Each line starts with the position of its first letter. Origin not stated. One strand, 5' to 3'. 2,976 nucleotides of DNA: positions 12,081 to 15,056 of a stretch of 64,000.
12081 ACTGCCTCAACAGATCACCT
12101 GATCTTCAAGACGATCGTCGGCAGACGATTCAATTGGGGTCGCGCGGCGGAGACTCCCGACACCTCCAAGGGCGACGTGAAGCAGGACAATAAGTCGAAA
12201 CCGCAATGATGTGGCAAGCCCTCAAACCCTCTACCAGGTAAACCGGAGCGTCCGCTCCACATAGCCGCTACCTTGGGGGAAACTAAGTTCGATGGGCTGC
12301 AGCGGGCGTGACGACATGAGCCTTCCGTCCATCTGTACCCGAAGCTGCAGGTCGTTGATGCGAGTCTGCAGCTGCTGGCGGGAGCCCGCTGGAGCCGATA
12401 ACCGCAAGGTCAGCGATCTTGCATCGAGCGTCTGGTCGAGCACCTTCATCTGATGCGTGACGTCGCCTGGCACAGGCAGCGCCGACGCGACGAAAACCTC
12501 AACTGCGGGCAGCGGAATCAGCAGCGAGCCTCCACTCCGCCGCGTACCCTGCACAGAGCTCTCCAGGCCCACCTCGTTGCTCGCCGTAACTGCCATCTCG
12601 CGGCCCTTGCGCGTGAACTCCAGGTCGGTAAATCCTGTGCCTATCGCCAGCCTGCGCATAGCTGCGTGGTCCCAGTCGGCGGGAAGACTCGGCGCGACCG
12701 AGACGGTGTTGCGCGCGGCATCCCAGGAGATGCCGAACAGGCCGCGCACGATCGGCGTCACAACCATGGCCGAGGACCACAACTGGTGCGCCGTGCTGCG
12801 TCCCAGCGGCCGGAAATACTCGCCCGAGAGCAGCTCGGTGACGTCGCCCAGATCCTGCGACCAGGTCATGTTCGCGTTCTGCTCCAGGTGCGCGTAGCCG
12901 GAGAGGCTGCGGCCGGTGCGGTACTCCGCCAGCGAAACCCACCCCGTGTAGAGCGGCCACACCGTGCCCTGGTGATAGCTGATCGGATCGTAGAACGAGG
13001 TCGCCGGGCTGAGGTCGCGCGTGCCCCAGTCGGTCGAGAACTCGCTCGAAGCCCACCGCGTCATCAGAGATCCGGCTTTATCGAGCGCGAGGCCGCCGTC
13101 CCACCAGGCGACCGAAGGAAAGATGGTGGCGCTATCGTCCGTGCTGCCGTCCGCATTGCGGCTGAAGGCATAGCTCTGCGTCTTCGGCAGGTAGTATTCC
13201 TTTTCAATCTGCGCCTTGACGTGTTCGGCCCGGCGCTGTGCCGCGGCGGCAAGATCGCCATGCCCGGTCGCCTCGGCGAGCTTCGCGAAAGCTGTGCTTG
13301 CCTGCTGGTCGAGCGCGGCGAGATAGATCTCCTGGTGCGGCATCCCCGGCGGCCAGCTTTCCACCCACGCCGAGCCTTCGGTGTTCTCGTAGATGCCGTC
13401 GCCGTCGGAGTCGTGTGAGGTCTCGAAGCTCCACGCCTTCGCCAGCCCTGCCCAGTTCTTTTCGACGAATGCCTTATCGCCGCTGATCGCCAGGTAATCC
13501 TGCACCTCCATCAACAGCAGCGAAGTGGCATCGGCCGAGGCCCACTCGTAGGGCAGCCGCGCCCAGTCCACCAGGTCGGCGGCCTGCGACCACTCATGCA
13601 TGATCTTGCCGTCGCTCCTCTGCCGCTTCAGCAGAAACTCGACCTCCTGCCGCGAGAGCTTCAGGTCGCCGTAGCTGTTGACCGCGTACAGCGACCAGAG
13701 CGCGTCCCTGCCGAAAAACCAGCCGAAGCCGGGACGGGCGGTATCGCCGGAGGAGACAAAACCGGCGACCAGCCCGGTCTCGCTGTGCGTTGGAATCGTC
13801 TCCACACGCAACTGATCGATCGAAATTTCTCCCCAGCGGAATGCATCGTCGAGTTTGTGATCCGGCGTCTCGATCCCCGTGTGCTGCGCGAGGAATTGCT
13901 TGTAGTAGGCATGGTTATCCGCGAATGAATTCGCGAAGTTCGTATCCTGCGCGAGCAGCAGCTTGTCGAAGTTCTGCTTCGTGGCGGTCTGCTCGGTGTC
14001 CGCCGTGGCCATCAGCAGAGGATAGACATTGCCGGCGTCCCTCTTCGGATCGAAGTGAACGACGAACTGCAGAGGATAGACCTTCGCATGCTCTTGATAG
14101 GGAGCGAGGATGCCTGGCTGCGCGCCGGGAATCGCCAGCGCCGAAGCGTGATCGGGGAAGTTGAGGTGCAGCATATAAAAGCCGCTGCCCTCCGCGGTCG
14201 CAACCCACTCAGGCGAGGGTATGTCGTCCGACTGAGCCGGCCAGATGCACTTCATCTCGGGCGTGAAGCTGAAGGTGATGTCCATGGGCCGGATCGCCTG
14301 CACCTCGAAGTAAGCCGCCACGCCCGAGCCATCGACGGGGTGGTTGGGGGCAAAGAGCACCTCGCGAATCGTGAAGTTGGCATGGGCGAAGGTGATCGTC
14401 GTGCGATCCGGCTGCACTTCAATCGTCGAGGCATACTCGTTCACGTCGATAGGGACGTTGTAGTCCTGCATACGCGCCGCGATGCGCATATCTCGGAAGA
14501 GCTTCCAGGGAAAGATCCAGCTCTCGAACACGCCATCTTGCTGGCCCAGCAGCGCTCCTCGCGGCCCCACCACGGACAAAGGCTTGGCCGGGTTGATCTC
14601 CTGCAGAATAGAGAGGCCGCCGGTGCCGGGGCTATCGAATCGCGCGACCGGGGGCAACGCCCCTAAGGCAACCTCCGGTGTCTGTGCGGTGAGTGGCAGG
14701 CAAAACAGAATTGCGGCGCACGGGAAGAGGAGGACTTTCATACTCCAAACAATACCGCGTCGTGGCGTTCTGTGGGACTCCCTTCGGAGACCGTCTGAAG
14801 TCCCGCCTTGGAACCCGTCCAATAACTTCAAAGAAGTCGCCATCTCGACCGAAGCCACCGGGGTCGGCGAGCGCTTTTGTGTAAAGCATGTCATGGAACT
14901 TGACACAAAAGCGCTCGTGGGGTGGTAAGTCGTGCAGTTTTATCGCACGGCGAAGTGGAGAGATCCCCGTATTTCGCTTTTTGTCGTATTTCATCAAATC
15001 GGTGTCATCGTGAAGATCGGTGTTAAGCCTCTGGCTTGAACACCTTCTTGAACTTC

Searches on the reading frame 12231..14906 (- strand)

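Call 11: search_protein_families(library=pfam, proteins=[window:12231-14906:-])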
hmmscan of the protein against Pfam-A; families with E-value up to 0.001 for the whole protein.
window:12231-14906:- (891 aa): 1 family
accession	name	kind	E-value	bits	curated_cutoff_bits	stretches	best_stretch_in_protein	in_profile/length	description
PF22422.2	MGH1-like_GH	-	1.3e-08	35.2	27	1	536-665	182-312/356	Mannosylglycerate hydrolase MGH1-like glycoside hydrolase domain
